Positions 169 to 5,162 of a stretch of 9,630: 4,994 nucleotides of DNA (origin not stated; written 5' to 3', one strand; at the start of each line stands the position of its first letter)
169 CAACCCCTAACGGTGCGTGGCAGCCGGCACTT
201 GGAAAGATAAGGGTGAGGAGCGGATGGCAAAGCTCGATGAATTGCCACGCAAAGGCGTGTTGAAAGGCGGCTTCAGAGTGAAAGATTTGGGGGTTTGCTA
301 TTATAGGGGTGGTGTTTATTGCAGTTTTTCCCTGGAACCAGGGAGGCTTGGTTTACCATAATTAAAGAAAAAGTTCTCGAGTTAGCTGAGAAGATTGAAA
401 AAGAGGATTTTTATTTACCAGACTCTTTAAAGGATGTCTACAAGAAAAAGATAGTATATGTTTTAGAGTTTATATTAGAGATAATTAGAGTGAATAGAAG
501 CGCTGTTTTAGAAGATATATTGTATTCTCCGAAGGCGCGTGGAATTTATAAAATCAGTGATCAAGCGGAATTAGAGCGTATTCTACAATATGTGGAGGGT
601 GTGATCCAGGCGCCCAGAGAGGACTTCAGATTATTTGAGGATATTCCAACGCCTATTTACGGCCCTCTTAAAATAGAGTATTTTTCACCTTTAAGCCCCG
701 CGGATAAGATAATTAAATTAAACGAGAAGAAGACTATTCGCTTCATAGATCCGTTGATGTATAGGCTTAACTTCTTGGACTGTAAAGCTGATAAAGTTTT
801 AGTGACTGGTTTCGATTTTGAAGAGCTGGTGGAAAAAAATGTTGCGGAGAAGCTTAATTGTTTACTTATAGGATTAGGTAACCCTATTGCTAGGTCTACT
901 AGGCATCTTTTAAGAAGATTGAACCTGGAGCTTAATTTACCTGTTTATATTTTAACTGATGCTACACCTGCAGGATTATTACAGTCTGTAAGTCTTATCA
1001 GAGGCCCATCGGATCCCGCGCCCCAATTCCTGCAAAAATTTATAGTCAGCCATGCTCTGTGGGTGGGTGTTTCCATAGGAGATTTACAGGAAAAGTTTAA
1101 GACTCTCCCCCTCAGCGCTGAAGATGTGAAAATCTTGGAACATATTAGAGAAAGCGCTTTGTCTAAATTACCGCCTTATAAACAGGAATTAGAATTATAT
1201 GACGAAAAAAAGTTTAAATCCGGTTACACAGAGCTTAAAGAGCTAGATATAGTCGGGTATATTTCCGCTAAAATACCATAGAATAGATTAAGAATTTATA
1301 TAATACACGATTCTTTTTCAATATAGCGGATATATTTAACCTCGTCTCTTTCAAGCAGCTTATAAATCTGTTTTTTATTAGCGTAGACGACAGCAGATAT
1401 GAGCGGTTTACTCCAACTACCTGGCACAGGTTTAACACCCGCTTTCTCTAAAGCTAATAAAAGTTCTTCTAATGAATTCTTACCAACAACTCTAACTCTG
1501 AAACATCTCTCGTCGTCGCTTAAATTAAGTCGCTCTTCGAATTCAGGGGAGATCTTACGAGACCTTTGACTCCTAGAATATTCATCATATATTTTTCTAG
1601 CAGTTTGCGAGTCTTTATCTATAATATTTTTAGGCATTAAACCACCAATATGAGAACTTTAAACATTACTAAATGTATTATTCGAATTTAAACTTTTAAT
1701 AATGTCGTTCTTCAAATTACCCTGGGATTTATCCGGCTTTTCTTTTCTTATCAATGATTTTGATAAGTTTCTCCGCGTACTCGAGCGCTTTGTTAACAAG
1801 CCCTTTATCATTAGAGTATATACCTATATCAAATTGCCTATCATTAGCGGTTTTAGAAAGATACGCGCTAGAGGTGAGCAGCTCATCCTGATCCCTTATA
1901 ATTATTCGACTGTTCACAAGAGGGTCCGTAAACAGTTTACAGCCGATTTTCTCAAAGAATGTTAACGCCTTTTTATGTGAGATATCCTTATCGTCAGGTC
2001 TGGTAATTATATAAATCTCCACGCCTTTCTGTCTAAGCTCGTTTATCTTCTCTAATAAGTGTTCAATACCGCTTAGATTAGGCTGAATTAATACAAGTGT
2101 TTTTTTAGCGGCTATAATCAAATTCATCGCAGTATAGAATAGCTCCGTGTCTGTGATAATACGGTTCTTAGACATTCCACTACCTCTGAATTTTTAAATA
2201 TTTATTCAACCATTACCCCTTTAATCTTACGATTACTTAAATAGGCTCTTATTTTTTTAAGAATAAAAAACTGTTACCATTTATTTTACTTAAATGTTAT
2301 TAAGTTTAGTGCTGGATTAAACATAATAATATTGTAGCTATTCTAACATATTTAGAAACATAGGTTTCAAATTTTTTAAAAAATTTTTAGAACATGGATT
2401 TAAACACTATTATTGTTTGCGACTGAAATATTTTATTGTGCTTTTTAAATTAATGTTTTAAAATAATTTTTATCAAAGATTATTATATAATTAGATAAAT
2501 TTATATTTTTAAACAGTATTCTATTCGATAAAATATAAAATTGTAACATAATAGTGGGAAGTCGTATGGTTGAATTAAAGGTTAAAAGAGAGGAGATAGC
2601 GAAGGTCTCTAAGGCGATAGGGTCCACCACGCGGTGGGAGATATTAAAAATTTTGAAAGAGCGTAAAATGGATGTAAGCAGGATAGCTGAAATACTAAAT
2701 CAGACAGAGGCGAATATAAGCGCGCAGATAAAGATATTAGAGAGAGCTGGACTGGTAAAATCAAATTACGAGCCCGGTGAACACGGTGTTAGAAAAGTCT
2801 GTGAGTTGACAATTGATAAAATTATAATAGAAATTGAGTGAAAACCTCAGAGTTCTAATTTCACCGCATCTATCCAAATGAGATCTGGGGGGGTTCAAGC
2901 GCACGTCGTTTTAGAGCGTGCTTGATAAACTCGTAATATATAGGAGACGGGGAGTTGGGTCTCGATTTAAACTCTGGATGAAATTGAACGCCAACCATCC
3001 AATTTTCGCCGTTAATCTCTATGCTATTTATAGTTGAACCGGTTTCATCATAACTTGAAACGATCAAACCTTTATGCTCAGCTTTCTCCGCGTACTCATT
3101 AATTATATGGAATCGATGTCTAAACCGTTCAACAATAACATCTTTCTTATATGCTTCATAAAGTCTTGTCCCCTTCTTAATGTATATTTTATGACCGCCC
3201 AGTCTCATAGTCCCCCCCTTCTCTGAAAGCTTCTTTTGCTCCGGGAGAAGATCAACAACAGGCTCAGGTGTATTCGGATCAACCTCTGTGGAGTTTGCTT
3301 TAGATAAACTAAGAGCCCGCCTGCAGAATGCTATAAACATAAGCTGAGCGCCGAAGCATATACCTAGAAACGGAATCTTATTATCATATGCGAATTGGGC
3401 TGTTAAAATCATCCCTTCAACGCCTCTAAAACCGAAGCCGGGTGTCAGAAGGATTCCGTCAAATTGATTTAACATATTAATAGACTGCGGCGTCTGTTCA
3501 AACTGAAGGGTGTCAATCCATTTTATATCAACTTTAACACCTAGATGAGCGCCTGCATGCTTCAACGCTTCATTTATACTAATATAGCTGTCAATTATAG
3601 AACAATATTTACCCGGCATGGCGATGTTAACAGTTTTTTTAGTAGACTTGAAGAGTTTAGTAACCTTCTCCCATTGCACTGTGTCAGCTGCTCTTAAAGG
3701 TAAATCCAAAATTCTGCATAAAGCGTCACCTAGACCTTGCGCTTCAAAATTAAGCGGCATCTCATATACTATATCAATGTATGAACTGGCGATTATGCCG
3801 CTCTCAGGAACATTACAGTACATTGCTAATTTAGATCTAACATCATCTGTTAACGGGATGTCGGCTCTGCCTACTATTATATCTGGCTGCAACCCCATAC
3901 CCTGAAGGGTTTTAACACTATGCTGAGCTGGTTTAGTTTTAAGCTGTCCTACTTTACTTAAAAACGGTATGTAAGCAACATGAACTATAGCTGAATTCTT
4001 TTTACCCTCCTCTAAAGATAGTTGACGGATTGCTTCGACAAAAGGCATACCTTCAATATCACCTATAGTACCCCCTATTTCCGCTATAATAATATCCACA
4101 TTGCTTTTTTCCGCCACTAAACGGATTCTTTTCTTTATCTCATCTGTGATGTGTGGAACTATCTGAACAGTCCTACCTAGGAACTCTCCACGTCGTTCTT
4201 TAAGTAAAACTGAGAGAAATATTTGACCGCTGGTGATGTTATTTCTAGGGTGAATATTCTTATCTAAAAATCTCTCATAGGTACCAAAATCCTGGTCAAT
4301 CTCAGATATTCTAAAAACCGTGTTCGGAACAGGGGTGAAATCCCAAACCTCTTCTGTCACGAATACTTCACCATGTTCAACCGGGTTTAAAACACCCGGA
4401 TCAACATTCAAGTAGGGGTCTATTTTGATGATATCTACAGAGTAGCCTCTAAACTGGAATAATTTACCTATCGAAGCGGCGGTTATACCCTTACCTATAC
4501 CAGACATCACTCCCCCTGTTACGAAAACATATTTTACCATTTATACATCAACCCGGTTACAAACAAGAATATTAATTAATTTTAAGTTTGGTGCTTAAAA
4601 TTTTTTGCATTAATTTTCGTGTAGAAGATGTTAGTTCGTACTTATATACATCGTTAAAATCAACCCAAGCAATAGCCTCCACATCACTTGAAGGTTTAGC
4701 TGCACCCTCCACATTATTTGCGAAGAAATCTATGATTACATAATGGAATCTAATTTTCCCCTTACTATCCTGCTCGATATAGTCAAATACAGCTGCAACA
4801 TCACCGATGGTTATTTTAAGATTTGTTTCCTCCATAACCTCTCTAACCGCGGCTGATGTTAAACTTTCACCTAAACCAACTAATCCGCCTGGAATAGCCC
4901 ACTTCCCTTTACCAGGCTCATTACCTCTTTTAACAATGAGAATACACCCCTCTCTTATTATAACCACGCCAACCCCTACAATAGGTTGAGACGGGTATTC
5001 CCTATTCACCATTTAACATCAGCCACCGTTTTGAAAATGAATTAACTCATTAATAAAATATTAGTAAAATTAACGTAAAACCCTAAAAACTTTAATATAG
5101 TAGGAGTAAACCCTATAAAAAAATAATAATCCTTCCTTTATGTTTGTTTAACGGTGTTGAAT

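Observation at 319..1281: Top6A/Spo11 paralog with Tyr retained but TOPRIM metal-binding residues lost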

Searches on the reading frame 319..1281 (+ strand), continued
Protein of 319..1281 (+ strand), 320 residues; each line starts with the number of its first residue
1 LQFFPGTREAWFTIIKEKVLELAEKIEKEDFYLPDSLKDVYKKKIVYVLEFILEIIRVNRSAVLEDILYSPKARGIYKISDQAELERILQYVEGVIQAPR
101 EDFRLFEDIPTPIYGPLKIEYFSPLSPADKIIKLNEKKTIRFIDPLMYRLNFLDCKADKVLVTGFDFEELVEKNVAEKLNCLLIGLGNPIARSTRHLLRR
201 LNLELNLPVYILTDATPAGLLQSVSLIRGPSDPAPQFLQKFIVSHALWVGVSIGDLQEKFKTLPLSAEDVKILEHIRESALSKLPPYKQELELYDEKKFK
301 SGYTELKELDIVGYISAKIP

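Call 73: search_protein_families(library=pfam, proteins=[P0019, P0023, P0031, P0034, P0066, P0026, P0027], max_evalue=0.0001)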
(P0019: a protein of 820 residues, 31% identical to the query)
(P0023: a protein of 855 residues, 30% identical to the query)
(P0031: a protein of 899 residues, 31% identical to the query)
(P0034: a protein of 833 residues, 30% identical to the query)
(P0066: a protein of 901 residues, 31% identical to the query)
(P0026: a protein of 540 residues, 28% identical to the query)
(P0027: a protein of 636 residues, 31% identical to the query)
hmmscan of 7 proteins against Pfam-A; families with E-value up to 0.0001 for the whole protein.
P0019 (820 aa): 3 families
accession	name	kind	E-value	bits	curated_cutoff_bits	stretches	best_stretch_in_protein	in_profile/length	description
PF21180.3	TOP6A-Spo11_Toprim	-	3.3e-48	164.3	24.1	2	193-288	1-98/170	Topoisomerase 6 subunit A/Spo11, Toprim domain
PF04406.19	TP6A_N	-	6.7e-13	48.7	26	1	78-140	3-62/62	Type IIB DNA topoisomerase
PF14890.11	Intein_splicing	-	5.1e-08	33.3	35.8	1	344-743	31-155/155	Intein splicing domain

P0023 (855 aa): 3 families
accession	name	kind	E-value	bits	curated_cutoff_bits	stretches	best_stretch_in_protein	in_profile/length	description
PF21180.3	TOP6A-Spo11_Toprim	-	2.2e-48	164.9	24.1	2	172-266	2-98/170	Topoisomerase 6 subunit A/Spo11, Toprim domain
PF14890.11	Intein_splicing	-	1.5e-16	61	35.8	1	285-778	11-155/155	Intein splicing domain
PF04406.19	TP6A_N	-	1.8e-14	53.7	26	1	55-118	2-62/62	Type IIB DNA topoisomerase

P0031 (899 aa): 3 families
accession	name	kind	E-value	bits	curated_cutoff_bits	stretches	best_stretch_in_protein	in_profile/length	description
PF21180.3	TOP6A-Spo11_Toprim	-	1.2e-48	165.8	24.1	2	200-275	1-77/170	Topoisomerase 6 subunit A/Spo11, Toprim domain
PF14890.11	Intein_splicing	-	1.7e-17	64.1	35.8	1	331-800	37-155/155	Intein splicing domain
PF04406.19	TP6A_N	-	7.9e-14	51.7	26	1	84-147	2-62/62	Type IIB DNA topoisomerase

P0034 (833 aa): 5 families
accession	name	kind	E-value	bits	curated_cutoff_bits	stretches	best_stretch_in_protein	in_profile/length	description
PF21180.3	TOP6A-Spo11_Toprim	-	1.4e-61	207.8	24.1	1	662-826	5-170/170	Topoisomerase 6 subunit A/Spo11, Toprim domain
PF04406.19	TP6A_N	-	8.9e-18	64.3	26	1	61-130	1-62/62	Type IIB DNA topoisomerase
PF14528.11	LAGLIDADG_3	-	1.8e-16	60.6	22.5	1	498-556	2-61/82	LAGLIDADG-like domain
PF20768.2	Topo_VI_alpha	-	1.2e-07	31.9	23.6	1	137-175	6-49/50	All-beta domain in DNA topoisomerase VI alpha subunit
PF14890.11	Intein_splicing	-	4.1e-05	23.9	35.8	1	195-660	21-155/155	Intein splicing domain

P0066 (901 aa): 5 families
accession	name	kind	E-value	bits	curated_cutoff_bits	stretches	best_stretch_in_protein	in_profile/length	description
PF21180.3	TOP6A-Spo11_Toprim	-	3.6e-61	206.5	24.1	1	726-894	1-170/170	Topoisomerase 6 subunit A/Spo11, Toprim domain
PF14890.11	Intein_splicing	-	6.3e-19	68.7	35.8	1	168-656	29-155/155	Intein splicing domain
PF04406.19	TP6A_N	-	6e-13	48.8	26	1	64-113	1-42/62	Type IIB DNA topoisomerase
PF14528.11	LAGLIDADG_3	-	7.1e-13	49.1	22.5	1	451-530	2-80/82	LAGLIDADG-like domain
PF20768.2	Topo_VI_alpha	-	6.3e-07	29.5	23.6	1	684-723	6-50/50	All-beta domain in DNA topoisomerase VI alpha subunit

P0026 (540 aa): 3 families
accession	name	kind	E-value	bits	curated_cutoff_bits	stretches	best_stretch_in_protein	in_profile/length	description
PF21180.3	TOP6A-Spo11_Toprim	-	9.9e-37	127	24.1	2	424-533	57-170/170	Topoisomerase 6 subunit A/Spo11, Toprim domain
PF04406.19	TP6A_N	-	9.2e-13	48.3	26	1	70-134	1-62/62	Type IIB DNA topoisomerase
PF14890.11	Intein_splicing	-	3.9e-08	33.7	35.8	1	263-425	10-155/155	Intein splicing domain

P0027 (636 aa): 3 families
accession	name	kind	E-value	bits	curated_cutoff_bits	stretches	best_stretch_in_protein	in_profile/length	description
PF21180.3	TOP6A-Spo11_Toprim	-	1.8e-49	168.4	24.1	2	192-267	1-77/170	Topoisomerase 6 subunit A/Spo11, Toprim domain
PF14890.11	Intein_splicing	-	8.4e-19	68.3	35.8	1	309-537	16-155/155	Intein splicing domain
PF04406.19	TP6A_N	-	2.7e-12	46.7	26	1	76-139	2-62/62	Type IIB DNA topoisomerase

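Call 80: list_cluster_members(proteins=[P0096, P0116, P0107, P0080, P0095, P0062, P0105, P0089, P0014, P0039])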
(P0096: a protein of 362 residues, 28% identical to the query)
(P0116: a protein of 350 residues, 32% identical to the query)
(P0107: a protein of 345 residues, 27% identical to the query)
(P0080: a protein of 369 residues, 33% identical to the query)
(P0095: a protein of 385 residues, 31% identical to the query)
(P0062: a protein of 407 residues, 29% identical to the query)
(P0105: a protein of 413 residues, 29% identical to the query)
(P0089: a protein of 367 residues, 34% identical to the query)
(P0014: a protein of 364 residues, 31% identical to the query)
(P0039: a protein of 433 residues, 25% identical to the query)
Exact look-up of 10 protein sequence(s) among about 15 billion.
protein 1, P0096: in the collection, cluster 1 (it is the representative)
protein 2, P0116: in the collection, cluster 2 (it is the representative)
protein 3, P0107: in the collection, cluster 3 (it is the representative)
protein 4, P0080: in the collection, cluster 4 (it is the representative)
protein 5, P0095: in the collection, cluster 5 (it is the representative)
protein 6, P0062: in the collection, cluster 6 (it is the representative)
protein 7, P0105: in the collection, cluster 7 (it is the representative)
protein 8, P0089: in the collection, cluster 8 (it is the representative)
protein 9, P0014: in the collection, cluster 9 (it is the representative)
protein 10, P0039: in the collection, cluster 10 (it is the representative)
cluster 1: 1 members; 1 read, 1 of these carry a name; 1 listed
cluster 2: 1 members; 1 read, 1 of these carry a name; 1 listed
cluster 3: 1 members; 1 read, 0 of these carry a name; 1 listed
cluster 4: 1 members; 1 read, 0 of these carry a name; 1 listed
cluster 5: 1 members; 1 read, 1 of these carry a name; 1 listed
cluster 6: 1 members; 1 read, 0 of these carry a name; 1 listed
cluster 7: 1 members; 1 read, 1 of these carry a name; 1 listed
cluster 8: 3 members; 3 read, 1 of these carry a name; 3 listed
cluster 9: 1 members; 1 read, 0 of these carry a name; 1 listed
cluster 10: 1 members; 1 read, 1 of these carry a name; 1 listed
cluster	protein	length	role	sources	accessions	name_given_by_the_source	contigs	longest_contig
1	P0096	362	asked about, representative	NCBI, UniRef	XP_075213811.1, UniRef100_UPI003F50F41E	meiotic W68 [Lycorma delicatula] | meiotic W68 n=1 Tax=Lycorma delicatula TaxID=130591 RepID=UPI003F50F41E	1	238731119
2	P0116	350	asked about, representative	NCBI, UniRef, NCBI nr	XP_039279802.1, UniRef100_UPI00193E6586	meiotic recombination protein SPO11 isoform X3 [Nilaparvata lugens] | meiotic recombination protein SPO11 isoform X3 n=1 Tax=Nilaparvata lugens TaxID=108931 ...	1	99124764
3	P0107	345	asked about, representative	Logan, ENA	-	-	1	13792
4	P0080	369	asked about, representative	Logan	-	-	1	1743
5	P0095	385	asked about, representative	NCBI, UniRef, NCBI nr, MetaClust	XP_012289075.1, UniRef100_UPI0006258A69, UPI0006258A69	meiotic recombination protein SPO11 [Orussus abietinus] | meiotic recombination protein SPO11 n=1 Tax=Orussus abietinus TaxID=222816 ... | status=active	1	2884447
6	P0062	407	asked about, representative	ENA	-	-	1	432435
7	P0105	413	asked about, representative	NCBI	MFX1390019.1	MAG: hypothetical protein ACFE9Z_08160 [Promethearchaeota archaeon]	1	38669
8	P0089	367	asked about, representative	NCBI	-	-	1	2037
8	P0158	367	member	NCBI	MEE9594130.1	MAG: DNA topoisomerase IV subunit A [Candidatus Hydrothermarchaeales archaeon]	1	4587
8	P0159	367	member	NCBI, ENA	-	-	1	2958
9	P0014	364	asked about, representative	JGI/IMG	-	-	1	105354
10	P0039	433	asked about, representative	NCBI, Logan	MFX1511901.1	MAG: DNA topoisomerase IV subunit A [Promethearchaeota archaeon]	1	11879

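Call 88: find_related_loci(query=A4, collection=metagenome_contigs, flank=4000)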
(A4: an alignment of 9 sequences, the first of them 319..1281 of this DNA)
Query A4 (320 aa) in metagenome_contigs; peptide patterns used: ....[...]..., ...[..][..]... (x = any residue, [..] = any of these).
284 stretches matched a pattern, but none encodes a relative of the query by tblastn (E <= 1e-3).

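Call 89: find_related_loci(query=A4, collection=genome_contigs, flank=4000)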
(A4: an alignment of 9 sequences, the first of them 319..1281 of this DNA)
Query A4 (320 aa) in genome_contigs; peptide patterns used: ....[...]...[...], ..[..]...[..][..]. (x = any residue, [..] = any of these).
30 stretches matched a pattern; 2 encode a relative of the query (tblastn E <= 1e-3); 2 distinct loci.
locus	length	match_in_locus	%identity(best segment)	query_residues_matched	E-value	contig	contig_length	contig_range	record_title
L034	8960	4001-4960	71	1-320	3e-148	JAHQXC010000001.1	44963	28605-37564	MAG: Candidatus Odinarchaeia archaeon isolate RPA3 _129, whole genome shotgun sequence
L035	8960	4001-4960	75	1-320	4e-154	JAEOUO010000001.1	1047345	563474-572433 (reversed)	MAG: Candidatus Odinarchaeota archaeon isolate J65_bin.29 contig_1, whole genome shotgun sequence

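Call 90: find_encoding_contigs(protein=P0008, flank=5000, max_places=2)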
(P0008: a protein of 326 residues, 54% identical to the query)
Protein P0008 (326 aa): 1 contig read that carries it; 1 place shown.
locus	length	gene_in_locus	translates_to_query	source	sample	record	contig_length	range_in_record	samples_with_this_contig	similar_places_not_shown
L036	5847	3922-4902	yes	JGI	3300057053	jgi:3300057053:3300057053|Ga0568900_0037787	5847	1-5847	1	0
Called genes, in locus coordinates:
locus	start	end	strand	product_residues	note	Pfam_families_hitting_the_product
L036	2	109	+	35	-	?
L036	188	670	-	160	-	PF02915:Rubrerythrin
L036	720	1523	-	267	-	PF21003:NucS_N, PF01939:NucS_C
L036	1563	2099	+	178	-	PF13489:Methyltransf_23 (weak), PF13847:Methyltransf_31, PF08241:Methyltransf_11, PF13649:Methyltransf_25 (weak)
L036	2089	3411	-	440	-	PF01964:ThiC_Rad_SAM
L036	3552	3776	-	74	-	-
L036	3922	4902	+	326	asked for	PF21180:TOP6A-Spo11_Toprim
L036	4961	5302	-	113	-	-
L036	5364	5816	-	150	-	PF13091:PLDc_2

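Call 91: find_encoding_contigs(protein=P0010, flank=5000, max_places=2)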
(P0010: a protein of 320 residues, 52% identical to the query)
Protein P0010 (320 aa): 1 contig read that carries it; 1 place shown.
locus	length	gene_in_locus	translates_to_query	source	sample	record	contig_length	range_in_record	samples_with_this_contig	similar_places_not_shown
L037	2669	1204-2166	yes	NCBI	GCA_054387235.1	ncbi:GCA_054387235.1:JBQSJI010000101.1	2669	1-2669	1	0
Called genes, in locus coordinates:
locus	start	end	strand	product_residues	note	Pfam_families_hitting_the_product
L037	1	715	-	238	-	PF01964:ThiC_Rad_SAM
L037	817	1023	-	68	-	-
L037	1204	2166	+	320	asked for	PF21180:TOP6A-Spo11_Toprim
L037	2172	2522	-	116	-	-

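Call 94: search_solved_structures(query=P0011, max_evalue=1e-20, show_alignments=1)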
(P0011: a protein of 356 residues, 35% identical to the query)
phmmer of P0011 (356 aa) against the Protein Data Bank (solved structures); distinct sequences matched with E-value up to 1e-20: 4.
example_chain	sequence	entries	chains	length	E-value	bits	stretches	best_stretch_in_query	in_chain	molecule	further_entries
2q2e_A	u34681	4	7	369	2.6e-66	227.4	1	9-353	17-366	Type II DNA topoisomerase VI subunit A | Type 2 DNA topoisomerase 6 subunit A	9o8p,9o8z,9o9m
9o0g_A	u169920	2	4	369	6.6e-66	226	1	9-353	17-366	Type 2 DNA topoisomerase 6 subunit A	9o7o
2zbk_A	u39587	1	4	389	5.3e-51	177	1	4-350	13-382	Type II DNA topoisomerase VI subunit A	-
1d3y_A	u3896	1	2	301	2e-43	152.1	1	67-351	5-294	DNA TOPOISOMERASE VI A SUBUNIT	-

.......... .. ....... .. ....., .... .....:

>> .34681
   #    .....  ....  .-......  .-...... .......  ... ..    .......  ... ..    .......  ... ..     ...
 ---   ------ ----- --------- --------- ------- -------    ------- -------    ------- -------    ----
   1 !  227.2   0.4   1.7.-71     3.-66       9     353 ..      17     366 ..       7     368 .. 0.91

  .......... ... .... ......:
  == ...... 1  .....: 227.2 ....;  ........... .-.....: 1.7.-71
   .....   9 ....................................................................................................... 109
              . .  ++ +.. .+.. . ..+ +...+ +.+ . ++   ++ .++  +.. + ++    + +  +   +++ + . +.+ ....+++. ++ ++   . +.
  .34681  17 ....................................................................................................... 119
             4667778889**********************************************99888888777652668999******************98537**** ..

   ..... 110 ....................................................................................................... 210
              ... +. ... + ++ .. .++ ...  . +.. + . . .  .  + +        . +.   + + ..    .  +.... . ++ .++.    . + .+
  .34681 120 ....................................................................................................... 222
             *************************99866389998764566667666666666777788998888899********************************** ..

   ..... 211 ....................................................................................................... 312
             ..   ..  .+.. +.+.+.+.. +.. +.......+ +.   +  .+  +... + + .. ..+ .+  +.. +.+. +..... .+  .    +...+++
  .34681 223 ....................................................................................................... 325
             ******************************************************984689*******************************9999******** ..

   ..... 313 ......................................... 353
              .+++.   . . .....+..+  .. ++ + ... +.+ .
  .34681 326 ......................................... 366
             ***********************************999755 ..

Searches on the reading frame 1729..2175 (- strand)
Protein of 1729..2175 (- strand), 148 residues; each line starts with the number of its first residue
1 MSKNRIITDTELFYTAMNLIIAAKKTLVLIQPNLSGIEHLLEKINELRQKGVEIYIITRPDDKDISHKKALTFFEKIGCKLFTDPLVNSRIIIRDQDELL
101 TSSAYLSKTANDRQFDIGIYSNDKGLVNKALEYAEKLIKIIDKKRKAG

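Call 5: search_protein_families(library=pfam, proteins=[window:1729-2175:-], max_evalue=1)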
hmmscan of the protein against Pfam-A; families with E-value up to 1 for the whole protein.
window:1729-2175:- (148 aa): 4 families
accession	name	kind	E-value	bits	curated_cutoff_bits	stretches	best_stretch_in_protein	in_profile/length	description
PF13091.12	PLDc_2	-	5.2e-08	33.2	27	1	18-137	3-131/132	PLD-like domain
PF11495.14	Regulator_TrmB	-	0.033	13.9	22.2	1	15-111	14-104/233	Archaeal transcriptional regulator TrmB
PF08645.17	PNK3P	-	0.14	12.3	22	0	105-141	37-72/161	Polynucleotide kinase 3 phosphatase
PF02686.20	GatC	-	0.16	12.6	23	1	30-71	9-53/66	Glu-tRNAGln amidotransferase C subunit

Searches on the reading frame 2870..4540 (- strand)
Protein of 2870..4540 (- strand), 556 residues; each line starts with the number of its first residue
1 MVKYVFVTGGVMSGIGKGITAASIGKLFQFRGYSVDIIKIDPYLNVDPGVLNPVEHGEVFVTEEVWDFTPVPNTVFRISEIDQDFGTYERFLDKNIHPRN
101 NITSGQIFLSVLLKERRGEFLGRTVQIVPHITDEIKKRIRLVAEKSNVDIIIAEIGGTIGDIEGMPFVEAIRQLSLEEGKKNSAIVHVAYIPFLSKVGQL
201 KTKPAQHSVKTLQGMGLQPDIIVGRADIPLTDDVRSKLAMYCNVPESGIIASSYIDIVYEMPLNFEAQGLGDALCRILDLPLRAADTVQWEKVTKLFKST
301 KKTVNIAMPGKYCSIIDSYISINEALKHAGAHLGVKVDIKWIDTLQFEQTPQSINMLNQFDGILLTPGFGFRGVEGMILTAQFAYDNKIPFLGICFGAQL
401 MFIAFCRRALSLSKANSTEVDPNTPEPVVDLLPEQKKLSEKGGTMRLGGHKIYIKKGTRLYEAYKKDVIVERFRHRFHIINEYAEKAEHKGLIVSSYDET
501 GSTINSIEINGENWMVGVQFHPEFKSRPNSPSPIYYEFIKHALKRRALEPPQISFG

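Call 5: search_protein_families(library=pfam, proteins=[window:2870-4540:-], max_evalue=1)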
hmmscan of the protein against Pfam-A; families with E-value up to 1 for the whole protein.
window:2870-4540:- (556 aa): 5 families
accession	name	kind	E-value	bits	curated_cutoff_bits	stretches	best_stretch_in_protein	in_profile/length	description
PF06418.20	CTP_synth_N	-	9.8e-107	356.7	26.1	1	3-280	1-265/265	CTP synthase N-terminus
PF00117.34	GATase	-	4.4e-38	131.3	22.8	1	315-540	2-189/190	Glutamine amidotransferase class-I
PF07722.19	Peptidase_C26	-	4e-10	40.3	20.5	1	383-523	100-219/219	Peptidase C26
PF01656.29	CbiA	-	0.0018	18.7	25.4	1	12-169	7-54/125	CobQ/CobB/MinD/ParA nucleotide binding domain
PF09245.15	MA-Mit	-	0.043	13.8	31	0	290-346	134-185/214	Mycoplasma arthritidis-derived mitogen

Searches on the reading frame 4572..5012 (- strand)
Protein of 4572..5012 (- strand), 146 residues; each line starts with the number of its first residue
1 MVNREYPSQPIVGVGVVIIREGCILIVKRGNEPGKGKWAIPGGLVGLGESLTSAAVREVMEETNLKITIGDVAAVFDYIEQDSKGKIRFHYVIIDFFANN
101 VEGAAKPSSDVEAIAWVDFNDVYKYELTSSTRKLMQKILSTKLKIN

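Call 5: search_protein_families(library=pfam, proteins=[window:4572-5012:-], max_evalue=1)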
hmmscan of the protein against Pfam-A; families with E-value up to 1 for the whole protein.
window:4572-5012:- (146 aa): 2 families
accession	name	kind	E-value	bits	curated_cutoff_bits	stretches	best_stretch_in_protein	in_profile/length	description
PF00293.34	NUDIX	-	1.4e-20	74.1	21.1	1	12-136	4-132/134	NUDIX domain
PF14815.12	NUDIX_4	-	4.4e-06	26.9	35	1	16-136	3-112/113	NUDIX domain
